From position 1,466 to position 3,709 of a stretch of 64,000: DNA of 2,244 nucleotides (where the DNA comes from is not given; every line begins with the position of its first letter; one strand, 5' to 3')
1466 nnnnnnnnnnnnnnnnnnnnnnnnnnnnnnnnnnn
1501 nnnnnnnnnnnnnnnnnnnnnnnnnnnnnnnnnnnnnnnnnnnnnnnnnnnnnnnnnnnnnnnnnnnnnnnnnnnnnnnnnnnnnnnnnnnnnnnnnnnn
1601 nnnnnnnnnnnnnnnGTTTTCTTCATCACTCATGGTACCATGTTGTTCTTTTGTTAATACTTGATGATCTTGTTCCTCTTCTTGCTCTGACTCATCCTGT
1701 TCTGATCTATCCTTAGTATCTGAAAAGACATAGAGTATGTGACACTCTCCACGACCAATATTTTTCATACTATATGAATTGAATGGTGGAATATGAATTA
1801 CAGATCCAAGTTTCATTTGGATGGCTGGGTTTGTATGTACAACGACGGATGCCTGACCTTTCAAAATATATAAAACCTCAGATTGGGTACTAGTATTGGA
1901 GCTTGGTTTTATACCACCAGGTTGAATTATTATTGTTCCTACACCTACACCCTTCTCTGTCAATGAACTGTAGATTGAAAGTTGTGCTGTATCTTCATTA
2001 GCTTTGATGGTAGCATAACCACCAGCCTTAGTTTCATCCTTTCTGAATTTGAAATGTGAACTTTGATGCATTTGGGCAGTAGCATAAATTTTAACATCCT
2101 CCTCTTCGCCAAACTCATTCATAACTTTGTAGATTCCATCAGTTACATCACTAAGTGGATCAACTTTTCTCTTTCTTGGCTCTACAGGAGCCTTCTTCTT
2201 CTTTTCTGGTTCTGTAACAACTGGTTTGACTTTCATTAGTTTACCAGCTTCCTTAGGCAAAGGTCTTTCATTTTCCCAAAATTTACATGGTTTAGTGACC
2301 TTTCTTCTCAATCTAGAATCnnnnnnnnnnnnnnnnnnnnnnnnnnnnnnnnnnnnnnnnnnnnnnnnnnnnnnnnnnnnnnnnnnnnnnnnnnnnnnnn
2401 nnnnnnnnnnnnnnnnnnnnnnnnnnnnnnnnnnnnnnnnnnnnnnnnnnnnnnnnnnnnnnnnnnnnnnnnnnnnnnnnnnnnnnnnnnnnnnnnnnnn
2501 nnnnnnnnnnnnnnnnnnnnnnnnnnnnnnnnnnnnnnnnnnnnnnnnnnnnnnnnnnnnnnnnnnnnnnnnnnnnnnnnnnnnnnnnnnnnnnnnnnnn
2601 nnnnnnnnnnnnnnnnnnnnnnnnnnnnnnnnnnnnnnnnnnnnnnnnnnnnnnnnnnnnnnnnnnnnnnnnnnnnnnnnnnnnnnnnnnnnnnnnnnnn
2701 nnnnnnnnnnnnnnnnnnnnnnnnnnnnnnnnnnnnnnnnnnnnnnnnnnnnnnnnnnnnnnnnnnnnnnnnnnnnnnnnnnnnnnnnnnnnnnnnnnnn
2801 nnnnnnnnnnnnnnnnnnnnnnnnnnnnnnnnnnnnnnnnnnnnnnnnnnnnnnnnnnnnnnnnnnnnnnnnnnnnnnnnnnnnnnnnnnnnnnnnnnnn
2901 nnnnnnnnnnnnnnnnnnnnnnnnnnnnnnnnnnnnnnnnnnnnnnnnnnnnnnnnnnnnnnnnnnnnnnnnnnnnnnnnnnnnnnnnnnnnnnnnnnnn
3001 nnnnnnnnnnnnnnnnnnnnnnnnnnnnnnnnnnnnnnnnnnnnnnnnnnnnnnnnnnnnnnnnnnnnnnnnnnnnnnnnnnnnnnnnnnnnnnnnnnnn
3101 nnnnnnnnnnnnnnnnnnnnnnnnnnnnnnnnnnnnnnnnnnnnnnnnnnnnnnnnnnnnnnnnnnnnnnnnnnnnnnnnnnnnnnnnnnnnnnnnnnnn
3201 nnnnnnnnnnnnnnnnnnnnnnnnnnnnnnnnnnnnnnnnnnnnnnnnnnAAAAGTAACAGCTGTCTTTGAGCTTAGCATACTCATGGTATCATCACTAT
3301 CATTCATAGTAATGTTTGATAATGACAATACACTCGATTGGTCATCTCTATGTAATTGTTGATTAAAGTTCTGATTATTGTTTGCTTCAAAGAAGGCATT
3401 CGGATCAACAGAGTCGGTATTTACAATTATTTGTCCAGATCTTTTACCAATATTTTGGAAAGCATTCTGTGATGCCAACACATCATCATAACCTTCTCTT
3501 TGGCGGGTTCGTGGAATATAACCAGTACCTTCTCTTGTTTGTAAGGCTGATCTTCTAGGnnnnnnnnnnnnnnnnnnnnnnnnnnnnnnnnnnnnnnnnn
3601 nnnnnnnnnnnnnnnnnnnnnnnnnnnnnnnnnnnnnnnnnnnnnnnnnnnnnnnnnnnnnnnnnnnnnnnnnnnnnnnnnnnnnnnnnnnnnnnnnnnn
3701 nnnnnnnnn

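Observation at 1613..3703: Candidate CENP-C homolog (CENP-C motif plus C-terminal cupin) in a highly divergent, mostly disordered protein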

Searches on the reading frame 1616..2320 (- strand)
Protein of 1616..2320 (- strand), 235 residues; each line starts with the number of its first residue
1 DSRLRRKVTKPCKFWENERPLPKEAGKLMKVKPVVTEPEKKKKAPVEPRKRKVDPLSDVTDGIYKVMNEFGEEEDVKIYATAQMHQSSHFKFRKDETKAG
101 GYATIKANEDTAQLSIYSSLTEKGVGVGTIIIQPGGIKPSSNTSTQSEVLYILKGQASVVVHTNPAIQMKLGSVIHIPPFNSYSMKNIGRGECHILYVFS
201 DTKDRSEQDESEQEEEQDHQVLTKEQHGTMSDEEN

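Call 26: find_homologous_proteins(query=window:1709-2320:-, max_evalue=0.01)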
Query seq(204 aa): 60 candidates shared short words with the query, none scored E <= 0.01.

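Call 36: predict_structure(alignment_id=A3)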
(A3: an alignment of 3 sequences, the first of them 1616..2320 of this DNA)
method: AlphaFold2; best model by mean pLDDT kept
length: 235 residues; sequences in the alignment: 3
mean_pLDDT: 51.9   pTM: 0.41
mean pLDDT of the five models: 51.9, 36.3, 35.1, 33.0, 30.9
residues with pLDDT >= 90: 0; 70-90: 46; 50-70: 55; < 50: 134
segments of 3 or more residues with pLDDT < 50: 1-6, 8-90, 104-124, 201-213, 227-235
pLDDT, mean of each block of 10 residues (from residue 1): 44 40 37 35 39 40 42 44 44 53 47 35 51 75 65 78 68 68 81 72 41 51 50 38
secondary structure, 60 per line:
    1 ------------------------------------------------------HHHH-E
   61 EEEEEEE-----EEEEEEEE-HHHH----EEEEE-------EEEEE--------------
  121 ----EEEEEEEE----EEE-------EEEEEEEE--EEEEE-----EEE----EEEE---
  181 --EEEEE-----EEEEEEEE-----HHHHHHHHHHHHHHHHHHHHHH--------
elements in order: H55-58 E60-67 E73-80 H82-85 E90-94 E102-106 E125-132 E137-139 E147-154 E157-161 E167-169 E174-177 E183-187 E193-200 H206-227

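Call 38: search_protein_representatives(protein=window:1616-2320:-)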
Query: 235 residues. Proteins with E-value up to 0.001 (for the whole library): 38; up to 1e-10: 4; up to 1e-30: 4. The best 38 are listed.
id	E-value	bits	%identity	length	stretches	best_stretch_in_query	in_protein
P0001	1.4e-150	515.4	100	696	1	1-235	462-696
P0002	1.4e-51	191.7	45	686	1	2-219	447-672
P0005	3.2e-51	190.5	44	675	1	3-211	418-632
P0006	3.0e-33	131.7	36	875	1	1-209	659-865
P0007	3.2e-09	53.1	28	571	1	6-199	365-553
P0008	2.0e-06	44.0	31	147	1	127-210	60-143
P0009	2.7e-06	43.6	29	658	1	6-200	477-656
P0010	3.6e-06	43.2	33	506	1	3-158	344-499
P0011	5.1e-06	42.7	27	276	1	5-190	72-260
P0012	2.5e-05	40.4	27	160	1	121-205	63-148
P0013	3.5e-05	39.9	29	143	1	123-211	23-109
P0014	3.7e-05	39.9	29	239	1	126-215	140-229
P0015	3.9e-05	39.8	24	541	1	3-210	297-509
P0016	5.0e-05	39.4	24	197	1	11-200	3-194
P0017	5.7e-05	39.2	33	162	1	124-200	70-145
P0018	7.0e-05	38.9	24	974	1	3-195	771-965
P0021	1.1e-04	38.3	29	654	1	3-198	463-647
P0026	3.2e-04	36.8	26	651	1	5-187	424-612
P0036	6.4e-04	35.8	27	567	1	3-198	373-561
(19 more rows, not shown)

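Call 40: fold_search(model_id=the predicted structure, library=pdb)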
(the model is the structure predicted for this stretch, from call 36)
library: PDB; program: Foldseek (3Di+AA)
matches with E <= 10: 1788; with E <= 0.001: 322
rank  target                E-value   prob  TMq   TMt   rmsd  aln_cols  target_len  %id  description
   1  7x85_B                1.7e-07  1.00  0.32  0.57  12.9       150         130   17  Crystal structure of chicken CENP-C Cupin domain (released 2023-03-15)
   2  6o2d_A                1.9e-07  1.00  0.31  0.52   9.7       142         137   20  Schizosaccharomyces pombe Cnp3 Cupin Domain (released 2019-08-21)
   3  7x85_C                1.9e-07  1.00  0.32  0.58  12.6       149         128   17  Crystal structure of chicken CENP-C Cupin domain (released 2023-03-15)
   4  7x85_A                2.5e-07  1.00  0.32  0.58  12.6       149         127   17  Crystal structure of chicken CENP-C Cupin domain (released 2023-03-15)
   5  6o2d_B                6.6e-07  1.00  0.31  0.49   9.7       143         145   20  Schizosaccharomyces pombe Cnp3 Cupin Domain (released 2019-08-21)
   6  5uqp_B                4.5e-06  1.00  0.31  0.62  19.7       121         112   12  The crystal structure of cupin protein from Rhodococcus jostii RHA1 (released 2017-02-22)
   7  1x7n                  7.8e-06  1.00  0.30  0.37   5.2        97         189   18  The crystal structure of Pyrococcus furiosus phosphoglucose isomerase with bound 5-phospho-D-arabinonate and Manganese (released 2004-10-12)
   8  2vpv_A                8.2e-06  1.00  0.30  0.71   6.3        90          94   24  Dimerization Domain of Mif2p (released 2008-08-26)
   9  5uqp_A                9.7e-06  1.00  0.31  0.63  17.7       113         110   12  The crystal structure of cupin protein from Rhodococcus jostii RHA1 (released 2017-02-22)
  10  1j3p_B                1.0e-05  1.00  0.31  0.39   4.7        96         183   18  Crystal structure of Thermococcus litoralis phosphoglucose isomerase (released 2004-02-24)
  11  1j3r_B                1.3e-05  1.00  0.31  0.39   4.8        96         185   19  Crystal structure of Thermococcus litoralis phosphogrucose isomerase complexed with gluconate-6-phosphate (released 2004-02-24)
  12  1qxj_A                1.3e-05  1.00  0.31  0.39   4.7        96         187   20  Crystal structure of native phosphoglucose isomerase from Pyrococcus furiosus (released 2003-12-09)
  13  4mv2_B                1.3e-05  1.00  0.30  0.58   5.8        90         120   18  Crystal structure of plu4264 protein from Photorhabdus luminescens (released 2013-10-02)
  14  1v70                  1.4e-05  1.00  0.31  0.66   1.5        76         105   17  Crystal Structure of probable antibiotics synthesis protein from Thermus thermophilus HB8 (released 2004-12-14)
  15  4luk                  1.5e-05  1.00  0.30  0.37   5.1        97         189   16  The crystal structure of the P132A, Y133G mutant of Pyrococcus furiosus phosphoglucose isomerase in complex with mangane (released 2014-07-30)
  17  2vpv_B                1.7e-05  1.00  0.30  0.75   4.5        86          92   22  Dimerization Domain of Mif2p (released 2008-08-26)
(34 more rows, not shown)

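Call 44: search_protein_families(library=pfam, proteins=[P0005, P0006, P0007, P0009, P0010, P0015, P0018, P0021, P0026, P0036], max_evalue=0.001)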
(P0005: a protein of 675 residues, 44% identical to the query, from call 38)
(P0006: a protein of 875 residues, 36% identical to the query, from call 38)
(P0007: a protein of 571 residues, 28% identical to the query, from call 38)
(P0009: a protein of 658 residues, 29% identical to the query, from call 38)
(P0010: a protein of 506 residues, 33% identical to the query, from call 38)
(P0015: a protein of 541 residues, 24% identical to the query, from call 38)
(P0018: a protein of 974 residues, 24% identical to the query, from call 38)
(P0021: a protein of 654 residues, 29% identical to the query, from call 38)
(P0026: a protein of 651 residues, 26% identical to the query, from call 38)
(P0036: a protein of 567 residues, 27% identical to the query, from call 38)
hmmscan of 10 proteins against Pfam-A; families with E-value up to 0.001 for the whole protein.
P0005 (675 aa): 2 families
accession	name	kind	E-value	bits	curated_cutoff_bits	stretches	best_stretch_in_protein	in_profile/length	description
PF11699.14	CENP-C_C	-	2.6e-11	44.1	29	1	539-619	5-84/85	Mif2/CENP-C like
PF07883.17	Cupin_2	-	3.9e-08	33.3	27.2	1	552-620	4-70/70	Cupin domain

P0006 (875 aa): 2 families
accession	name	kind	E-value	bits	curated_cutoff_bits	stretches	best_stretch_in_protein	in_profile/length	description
PF11699.14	CENP-C_C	-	1.3e-13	51.4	29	1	773-854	5-84/85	Mif2/CENP-C like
PF07883.17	Cupin_2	-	9.4e-07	28.9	27.2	1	784-854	2-69/70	Cupin domain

P0007 (571 aa): 2 families
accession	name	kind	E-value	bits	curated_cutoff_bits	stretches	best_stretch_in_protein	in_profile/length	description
PF11699.14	CENP-C_C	-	1.3e-12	48.3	29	1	481-551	14-83/85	Mif2/CENP-C like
PF07883.17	Cupin_2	-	3.6e-09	36.6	27.2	1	483-551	2-68/70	Cupin domain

P0009 (658 aa): 3 families
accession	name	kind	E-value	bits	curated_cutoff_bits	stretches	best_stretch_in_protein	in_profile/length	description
PF11699.14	CENP-C_C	-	1.2e-14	54.7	29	1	577-651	7-81/85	Mif2/CENP-C like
PF07883.17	Cupin_2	-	2.9e-06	27.3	27.2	1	587-651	3-66/70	Cupin domain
PF02311.25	AraC_binding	-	0.00022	21.4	21.1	1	598-654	18-72/135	AraC-like ligand binding domain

P0010 (506 aa): 0 families

P0015 (541 aa): 2 families
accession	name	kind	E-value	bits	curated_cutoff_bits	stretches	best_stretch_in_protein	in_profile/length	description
PF11699.14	CENP-C_C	-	4.5e-23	81.8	29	1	415-498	3-85/85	Mif2/CENP-C like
PF07883.17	Cupin_2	-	0.00023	21.2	27.2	1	433-495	6-67/70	Cupin domain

P0018 (974 aa): 2 families
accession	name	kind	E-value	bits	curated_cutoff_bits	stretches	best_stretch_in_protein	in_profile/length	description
PF11699.14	CENP-C_C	-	3.1e-16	59.8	29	1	887-964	3-80/85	Mif2/CENP-C like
PF07883.17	Cupin_2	-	2.5e-05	24.3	27.2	1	919-966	20-67/70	Cupin domain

P0021 (654 aa): 2 families
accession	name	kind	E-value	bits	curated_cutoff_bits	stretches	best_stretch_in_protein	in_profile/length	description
PF11699.14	CENP-C_C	-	1e-12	48.6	29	1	568-646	7-83/85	Mif2/CENP-C like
PF07883.17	Cupin_2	-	8.7e-08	32.2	27.2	1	577-645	2-67/70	Cupin domain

P0026 (651 aa): 4 families
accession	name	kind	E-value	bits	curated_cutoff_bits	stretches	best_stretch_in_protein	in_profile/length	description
PF11699.14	CENP-C_C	-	7.9e-29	100.2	29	1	540-625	1-85/85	Mif2/CENP-C like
PF15624.11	Mif2_N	-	1.1e-20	75.1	23.5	1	24-138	1-126/135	Kinetochore CENP-C fungal homologue, Mif2, N-terminal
PF07883.17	Cupin_2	-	6.7e-07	29.4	27.2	1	555-622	2-67/70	Cupin domain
PF05899.18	Cupin_3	-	0.0004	20.4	23.5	0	549-606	5-60/74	EutQ-like cupin domain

P0036 (567 aa): 3 families
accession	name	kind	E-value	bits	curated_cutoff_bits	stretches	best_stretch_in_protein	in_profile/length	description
PF11699.14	CENP-C_C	-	1e-09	39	29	1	489-556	12-79/85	Mif2/CENP-C like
PF07883.17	Cupin_2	-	0.00086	19.4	27.2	0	514-556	22-64/70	Cupin domain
PF19242.4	Zn_finger_prot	-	0.00099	19.4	30.1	0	315-450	28-171/268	Putative zinc finger protein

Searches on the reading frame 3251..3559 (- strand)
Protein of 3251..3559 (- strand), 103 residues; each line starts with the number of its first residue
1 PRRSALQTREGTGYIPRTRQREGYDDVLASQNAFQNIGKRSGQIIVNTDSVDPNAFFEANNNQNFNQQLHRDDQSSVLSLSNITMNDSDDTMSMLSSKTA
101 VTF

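Call 21: search_solved_structures(query=window:3251-3559:-, max_evalue=10, show_alignments=3)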
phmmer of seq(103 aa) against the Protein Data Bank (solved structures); distinct sequences matched with E-value up to 10: 0.
